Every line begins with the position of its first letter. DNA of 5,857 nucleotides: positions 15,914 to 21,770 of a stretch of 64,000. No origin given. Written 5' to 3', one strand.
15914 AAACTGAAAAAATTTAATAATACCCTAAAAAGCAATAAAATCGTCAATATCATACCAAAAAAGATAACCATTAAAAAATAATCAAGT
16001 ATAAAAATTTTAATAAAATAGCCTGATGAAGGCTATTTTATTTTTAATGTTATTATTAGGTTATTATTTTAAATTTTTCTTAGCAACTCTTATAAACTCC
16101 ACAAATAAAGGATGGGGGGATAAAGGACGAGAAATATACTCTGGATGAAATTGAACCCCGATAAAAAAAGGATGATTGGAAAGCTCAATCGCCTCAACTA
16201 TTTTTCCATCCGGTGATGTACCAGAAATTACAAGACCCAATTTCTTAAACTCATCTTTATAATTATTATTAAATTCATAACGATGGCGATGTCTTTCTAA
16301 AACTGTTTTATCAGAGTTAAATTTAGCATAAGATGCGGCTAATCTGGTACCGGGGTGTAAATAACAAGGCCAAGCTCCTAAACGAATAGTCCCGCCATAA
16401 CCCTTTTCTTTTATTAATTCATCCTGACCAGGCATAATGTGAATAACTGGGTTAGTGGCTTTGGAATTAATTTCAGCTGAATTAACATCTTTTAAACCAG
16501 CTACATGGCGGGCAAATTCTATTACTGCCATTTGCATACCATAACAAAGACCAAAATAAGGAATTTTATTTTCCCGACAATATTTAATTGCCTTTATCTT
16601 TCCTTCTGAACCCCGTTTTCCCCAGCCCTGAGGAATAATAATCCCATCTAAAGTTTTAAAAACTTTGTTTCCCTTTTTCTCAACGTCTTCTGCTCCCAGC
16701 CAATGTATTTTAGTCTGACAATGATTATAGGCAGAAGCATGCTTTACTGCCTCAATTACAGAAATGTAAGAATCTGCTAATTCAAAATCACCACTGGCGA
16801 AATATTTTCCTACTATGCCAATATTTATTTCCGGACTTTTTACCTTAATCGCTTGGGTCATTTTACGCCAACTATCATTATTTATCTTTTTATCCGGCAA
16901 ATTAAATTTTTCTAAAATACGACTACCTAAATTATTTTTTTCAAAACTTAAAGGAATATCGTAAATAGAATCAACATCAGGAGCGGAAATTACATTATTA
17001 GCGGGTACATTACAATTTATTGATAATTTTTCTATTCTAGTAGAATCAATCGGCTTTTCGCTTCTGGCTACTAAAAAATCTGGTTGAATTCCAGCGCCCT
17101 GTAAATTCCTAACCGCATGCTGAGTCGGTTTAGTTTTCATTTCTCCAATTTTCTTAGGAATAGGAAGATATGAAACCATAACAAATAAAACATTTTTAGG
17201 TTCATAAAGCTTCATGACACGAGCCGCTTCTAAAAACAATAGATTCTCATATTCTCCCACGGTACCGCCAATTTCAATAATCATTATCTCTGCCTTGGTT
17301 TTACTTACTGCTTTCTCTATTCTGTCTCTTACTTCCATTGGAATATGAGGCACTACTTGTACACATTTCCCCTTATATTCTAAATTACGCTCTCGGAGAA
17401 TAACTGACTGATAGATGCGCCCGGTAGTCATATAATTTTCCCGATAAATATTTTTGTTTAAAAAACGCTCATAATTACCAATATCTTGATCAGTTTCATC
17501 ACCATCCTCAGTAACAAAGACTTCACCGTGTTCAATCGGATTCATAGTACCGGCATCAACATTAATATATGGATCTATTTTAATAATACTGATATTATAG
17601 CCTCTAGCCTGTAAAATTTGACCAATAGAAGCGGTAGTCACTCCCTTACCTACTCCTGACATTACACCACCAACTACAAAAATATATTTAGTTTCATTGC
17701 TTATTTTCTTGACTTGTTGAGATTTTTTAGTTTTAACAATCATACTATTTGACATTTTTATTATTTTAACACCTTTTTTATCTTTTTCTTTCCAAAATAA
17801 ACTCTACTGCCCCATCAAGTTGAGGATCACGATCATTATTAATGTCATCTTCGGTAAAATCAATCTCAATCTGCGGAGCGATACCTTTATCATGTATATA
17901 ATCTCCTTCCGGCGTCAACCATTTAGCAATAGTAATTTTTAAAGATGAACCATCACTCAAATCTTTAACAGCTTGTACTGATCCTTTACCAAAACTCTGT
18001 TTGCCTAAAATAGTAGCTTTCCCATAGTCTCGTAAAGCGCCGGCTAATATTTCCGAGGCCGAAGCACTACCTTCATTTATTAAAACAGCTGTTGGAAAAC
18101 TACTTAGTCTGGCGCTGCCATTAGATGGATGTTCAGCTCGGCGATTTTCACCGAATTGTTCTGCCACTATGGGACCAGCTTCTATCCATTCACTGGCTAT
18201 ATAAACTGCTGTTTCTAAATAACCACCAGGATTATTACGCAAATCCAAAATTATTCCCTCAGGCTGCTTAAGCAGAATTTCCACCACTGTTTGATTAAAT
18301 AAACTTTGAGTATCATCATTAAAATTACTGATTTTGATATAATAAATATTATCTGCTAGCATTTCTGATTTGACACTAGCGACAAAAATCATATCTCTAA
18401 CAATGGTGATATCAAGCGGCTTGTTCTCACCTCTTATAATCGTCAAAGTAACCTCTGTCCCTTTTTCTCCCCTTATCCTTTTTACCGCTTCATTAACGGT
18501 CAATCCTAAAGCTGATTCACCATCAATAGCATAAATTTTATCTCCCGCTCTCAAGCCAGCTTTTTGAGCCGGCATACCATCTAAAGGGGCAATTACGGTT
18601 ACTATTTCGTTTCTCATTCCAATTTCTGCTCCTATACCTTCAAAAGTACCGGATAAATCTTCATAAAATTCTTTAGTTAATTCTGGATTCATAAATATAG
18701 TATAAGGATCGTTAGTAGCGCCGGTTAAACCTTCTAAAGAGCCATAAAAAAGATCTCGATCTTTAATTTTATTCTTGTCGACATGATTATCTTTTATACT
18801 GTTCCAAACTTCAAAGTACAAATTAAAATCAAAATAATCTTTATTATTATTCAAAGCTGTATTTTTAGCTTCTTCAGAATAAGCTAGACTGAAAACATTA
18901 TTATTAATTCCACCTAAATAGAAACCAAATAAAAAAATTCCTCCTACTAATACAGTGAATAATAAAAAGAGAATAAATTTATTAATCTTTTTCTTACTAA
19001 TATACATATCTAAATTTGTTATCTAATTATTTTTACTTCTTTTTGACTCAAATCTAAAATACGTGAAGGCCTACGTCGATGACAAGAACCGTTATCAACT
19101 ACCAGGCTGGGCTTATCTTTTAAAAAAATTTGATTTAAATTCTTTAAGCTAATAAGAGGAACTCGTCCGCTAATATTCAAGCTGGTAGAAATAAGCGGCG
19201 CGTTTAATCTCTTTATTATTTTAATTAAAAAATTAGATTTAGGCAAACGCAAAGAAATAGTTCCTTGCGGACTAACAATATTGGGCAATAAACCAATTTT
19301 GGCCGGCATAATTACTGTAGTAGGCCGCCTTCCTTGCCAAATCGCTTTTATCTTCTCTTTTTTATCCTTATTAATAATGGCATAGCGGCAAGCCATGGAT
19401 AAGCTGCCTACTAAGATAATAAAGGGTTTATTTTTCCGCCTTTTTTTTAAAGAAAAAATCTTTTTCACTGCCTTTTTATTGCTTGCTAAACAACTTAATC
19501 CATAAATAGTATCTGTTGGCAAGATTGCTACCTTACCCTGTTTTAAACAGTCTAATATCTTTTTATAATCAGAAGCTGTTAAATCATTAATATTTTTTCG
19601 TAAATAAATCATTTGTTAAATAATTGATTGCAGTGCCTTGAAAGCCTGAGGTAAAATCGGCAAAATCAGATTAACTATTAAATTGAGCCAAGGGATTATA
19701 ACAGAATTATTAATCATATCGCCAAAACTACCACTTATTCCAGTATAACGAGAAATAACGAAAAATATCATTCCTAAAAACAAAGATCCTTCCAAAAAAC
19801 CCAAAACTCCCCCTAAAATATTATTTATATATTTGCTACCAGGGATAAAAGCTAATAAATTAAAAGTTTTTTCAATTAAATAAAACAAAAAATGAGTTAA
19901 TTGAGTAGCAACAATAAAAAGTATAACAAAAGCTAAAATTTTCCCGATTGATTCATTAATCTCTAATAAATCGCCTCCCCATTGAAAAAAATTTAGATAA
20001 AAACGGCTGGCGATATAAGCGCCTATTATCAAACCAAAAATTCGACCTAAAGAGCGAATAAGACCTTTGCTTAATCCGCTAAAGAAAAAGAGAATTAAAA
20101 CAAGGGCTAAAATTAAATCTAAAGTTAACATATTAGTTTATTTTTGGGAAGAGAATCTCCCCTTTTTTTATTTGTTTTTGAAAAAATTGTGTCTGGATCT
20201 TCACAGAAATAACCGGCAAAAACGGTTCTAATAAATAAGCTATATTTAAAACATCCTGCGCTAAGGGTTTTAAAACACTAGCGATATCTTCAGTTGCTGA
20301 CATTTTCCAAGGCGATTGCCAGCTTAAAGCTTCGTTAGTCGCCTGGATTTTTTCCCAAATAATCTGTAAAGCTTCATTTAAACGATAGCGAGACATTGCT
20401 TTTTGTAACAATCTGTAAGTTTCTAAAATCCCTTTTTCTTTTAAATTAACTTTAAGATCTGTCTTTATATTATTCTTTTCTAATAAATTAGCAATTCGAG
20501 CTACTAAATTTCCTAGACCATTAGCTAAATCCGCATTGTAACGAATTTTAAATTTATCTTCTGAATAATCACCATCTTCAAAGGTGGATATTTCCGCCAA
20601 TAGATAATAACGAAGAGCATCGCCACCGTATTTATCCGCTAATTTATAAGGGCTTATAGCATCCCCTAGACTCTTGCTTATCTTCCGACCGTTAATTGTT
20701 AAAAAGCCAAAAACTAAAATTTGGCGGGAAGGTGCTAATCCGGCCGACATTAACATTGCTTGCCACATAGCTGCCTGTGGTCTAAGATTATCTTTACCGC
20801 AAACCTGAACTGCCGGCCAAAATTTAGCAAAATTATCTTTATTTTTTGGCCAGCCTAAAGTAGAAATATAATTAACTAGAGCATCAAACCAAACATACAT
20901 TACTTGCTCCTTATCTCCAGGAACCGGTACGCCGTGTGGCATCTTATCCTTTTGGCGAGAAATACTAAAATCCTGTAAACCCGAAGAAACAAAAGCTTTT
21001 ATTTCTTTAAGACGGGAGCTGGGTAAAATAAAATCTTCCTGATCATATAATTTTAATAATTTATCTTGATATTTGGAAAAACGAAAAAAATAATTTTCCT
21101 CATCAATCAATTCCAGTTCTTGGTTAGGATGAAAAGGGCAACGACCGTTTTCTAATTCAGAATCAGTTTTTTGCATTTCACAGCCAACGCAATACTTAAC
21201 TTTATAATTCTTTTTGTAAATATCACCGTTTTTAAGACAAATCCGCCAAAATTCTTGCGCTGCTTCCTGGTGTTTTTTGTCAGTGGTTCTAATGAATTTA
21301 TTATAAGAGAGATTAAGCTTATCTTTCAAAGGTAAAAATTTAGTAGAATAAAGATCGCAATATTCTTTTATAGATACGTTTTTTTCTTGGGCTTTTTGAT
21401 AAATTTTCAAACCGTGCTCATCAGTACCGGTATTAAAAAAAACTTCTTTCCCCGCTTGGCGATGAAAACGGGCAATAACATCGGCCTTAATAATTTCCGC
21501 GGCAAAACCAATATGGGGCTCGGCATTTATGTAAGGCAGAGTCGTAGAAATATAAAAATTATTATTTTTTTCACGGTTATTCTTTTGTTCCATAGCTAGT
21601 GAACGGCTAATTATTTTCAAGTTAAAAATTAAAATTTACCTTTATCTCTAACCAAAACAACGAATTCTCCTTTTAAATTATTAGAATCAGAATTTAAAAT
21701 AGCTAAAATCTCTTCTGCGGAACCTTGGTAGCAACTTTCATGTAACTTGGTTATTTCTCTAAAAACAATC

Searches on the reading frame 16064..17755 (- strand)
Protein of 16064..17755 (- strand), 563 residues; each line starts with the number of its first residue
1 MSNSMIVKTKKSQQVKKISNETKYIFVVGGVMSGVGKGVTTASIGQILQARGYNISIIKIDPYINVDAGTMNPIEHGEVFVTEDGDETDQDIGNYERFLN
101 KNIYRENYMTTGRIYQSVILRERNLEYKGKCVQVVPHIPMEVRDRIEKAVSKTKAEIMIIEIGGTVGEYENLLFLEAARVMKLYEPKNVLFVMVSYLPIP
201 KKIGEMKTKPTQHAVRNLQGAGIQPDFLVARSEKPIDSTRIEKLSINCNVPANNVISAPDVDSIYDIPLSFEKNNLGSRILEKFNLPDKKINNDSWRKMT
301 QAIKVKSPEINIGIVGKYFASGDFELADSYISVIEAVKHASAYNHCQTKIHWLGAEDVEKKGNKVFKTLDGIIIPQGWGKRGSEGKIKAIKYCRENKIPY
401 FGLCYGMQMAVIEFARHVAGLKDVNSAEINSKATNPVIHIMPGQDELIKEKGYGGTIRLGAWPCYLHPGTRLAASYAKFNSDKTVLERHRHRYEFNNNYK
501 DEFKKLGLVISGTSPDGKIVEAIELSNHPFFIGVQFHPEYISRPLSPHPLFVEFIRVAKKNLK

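Call 11: search_protein_families(library=pfam, proteins=[window:16064-17755:-], max_evalue=0.001)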
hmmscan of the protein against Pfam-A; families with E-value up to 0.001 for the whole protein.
window:16064-17755:- (563 aa): 4 families
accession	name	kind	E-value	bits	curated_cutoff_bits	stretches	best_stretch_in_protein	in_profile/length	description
PF06418.20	CTP_synth_N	-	9.1e-109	363.3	26.1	1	23-286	1-265/265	CTP synthase N-terminus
PF00117.34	GATase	-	7.5e-38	130.5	22.8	1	326-556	2-189/190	Glutamine amidotransferase class-I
PF07722.19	Peptidase_C26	-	6.8e-08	33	20.5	1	388-539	96-219/219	Peptidase C26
PF01656.29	CbiA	-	1.6e-06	28.6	25.4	1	28-155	3-54/125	CobQ/CobB/MinD/ParA nucleotide binding domain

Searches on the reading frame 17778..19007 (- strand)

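Call 11: search_protein_families(library=pfam, proteins=[window:17778-19007:-], max_evalue=0.001)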
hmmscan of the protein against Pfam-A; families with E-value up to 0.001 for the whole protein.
window:17778-19007:- (409 aa): 4 families
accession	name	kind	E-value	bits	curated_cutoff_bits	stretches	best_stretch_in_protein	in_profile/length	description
PF03572.23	Peptidase_S41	-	6.1e-47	159.7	24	1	221-382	2-165/165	Peptidase family S41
PF17820.7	PDZ_6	-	7.2e-12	45.3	27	1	140-192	4-54/54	PDZ domain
PF00595.29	PDZ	-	3.5e-10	40.5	23.2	1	124-190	11-80/81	PDZ domain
PF13180.12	PDZ_2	-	2.6e-09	37.7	27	1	125-195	3-72/80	PDZ domain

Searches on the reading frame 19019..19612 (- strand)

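Call 11: search_protein_families(library=pfam, proteins=[window:19019-19612:-], max_evalue=0.001)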
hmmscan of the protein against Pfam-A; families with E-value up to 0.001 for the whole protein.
window:19019-19612:- (197 aa): 1 family
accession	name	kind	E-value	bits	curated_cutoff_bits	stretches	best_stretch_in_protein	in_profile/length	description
PF01300.24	Sua5_yciO_yrdC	-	3.4e-42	144.4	25.1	1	22-197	2-176/178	Telomere recombination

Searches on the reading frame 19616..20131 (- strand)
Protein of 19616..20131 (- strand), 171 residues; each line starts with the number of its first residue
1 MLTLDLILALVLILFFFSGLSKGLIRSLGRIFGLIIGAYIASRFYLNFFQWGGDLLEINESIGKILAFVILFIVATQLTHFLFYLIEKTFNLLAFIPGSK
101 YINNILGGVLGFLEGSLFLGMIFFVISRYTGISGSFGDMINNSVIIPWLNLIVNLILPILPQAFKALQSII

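Call 11: search_protein_families(library=pfam, proteins=[window:19616-20131:-], max_evalue=0.001)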
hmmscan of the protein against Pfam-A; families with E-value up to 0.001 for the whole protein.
window:19616-20131:- (171 aa): 1 family
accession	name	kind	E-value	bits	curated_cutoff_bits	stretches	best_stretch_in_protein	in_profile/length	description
PF02674.22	Colicin_V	-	6.5e-19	68.8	29.3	1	4-150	1-140/144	Colicin V production protein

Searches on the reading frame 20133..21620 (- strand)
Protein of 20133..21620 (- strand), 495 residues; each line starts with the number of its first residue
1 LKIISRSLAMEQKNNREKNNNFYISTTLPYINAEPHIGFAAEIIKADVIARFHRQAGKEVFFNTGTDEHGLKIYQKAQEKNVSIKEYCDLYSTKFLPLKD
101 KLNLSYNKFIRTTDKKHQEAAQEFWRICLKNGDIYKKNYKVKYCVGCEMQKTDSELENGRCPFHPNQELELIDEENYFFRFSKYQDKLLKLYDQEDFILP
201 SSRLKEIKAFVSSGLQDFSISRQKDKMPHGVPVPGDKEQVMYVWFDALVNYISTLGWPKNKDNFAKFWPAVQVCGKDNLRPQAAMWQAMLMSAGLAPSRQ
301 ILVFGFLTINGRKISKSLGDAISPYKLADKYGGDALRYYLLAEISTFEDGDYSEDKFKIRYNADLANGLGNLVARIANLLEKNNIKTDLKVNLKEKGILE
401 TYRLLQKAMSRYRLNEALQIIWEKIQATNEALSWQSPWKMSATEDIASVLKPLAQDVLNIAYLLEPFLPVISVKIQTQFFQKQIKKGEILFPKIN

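Call 11: search_protein_families(library=pfam, proteins=[window:20133-21620:-], max_evalue=0.001)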
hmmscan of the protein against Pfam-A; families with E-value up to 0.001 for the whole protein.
window:20133-21620:- (495 aa): 3 families
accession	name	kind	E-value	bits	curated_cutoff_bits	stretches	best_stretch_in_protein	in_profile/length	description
PF09334.17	tRNA-synt_1g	-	1.1e-96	324.5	20.1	2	171-376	178-390/391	tRNA synthetases class I (M)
PF00133.28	tRNA-synt_1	-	2.8e-35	122.3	22.7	2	12-225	15-238/414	tRNA synthetases class I (I, L, M and V)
PF01406.26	tRNA-synt_1e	-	2.4e-11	44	27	1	18-138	8-125/301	tRNA synthetases class I (C) catalytic domain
